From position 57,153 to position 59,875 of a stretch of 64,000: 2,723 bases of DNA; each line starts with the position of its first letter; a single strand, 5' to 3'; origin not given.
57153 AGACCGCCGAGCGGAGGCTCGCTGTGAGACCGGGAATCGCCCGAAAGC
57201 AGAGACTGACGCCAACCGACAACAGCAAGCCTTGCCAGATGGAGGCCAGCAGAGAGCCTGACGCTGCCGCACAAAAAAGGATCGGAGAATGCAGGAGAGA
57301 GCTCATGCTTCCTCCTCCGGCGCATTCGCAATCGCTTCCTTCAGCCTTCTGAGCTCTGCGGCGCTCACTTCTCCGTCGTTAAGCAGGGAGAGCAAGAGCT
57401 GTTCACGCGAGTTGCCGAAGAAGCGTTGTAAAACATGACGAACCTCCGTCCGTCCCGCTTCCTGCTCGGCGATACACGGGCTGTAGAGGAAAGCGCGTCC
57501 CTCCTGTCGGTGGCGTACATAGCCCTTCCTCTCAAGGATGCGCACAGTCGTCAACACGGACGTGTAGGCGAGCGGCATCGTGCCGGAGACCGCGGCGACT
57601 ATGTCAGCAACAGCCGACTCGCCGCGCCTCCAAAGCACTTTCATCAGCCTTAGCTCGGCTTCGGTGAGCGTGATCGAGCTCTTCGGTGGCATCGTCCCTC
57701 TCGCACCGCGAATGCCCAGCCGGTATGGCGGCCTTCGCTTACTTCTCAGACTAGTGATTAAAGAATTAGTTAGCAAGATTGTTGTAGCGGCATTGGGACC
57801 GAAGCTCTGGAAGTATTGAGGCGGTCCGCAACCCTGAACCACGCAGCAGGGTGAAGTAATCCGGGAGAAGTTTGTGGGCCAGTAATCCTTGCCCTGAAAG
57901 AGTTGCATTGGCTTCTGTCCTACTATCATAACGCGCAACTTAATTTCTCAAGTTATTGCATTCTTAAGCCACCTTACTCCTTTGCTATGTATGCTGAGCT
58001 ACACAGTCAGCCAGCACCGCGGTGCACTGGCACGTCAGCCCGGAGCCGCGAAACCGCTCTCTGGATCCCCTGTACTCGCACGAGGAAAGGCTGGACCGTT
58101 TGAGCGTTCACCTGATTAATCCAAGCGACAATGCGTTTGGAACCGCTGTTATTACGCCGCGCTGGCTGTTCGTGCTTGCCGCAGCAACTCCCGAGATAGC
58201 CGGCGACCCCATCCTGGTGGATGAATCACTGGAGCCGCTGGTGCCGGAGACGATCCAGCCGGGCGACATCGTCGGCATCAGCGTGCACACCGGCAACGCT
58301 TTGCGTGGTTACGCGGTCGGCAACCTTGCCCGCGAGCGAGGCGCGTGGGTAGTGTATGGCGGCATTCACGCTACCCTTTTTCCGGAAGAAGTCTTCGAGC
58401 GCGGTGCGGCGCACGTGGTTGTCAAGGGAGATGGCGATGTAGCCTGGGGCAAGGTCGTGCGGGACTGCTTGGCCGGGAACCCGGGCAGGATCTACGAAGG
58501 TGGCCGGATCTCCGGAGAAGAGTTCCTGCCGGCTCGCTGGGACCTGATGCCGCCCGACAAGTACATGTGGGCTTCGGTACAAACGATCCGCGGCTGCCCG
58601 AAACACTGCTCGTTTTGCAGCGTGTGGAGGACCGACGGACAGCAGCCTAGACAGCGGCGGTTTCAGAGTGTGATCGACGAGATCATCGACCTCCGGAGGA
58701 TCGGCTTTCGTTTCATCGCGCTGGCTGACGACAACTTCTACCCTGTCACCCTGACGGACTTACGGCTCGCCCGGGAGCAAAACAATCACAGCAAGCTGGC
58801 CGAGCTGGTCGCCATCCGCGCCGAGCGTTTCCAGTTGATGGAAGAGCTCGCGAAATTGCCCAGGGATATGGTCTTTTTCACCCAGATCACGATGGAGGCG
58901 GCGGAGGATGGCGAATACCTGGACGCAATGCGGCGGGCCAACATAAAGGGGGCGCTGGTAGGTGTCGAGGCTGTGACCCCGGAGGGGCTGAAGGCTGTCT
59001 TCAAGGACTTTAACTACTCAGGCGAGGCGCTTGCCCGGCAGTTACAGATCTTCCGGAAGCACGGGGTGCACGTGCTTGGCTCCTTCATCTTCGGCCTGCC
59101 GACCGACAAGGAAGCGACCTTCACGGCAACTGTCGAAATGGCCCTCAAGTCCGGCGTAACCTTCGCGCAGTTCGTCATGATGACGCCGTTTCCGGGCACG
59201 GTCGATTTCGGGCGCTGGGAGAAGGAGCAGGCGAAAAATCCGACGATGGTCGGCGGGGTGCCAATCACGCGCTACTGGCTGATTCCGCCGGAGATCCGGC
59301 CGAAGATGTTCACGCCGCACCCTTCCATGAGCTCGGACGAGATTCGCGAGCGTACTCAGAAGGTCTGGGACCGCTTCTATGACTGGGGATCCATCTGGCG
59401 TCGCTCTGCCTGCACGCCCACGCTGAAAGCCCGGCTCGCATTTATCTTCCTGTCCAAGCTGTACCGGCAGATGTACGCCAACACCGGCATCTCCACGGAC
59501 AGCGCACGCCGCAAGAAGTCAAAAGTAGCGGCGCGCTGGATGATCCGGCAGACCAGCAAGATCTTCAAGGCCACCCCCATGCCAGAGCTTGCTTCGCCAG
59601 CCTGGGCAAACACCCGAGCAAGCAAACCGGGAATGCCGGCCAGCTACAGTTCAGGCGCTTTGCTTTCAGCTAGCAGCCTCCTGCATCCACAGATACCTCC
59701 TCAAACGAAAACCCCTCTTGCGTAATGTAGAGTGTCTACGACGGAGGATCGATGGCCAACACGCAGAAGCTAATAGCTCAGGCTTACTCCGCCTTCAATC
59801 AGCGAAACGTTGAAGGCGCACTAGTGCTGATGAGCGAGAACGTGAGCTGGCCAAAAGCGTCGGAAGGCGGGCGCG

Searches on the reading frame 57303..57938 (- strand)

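Call 50: search_protein_families(library=pfam, proteins=[window:57303-57938:-], max_evalue=0.01)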
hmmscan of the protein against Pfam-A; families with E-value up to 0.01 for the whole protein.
window:57303-57938:- (211 aa): 2 families
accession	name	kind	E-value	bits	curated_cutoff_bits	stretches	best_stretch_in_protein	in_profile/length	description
PF03965.22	Penicillinase_R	-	2.2e-29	102.6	22.6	1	91-204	1-114/115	Penicillinase repressor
PF01978.25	TrmB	-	0.0081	16.4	25.6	0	91-154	6-64/68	Sugar-specific transcriptional regulator TrmB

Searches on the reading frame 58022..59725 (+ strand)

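Call 50: search_protein_families(library=pfam, proteins=[window:58022-59725:+], max_evalue=0.01)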
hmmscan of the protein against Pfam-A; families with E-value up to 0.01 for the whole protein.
window:58022-59725:+ (567 aa): 2 families
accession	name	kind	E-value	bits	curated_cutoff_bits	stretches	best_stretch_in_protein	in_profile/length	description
PF04055.27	Radical_SAM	-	7.6e-14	52.7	29.5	1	187-373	2-165/166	Radical SAM superfamily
PF02310.24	B12-binding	-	7.3e-06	26.3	32.1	1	82-141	53-116/121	B12 binding domain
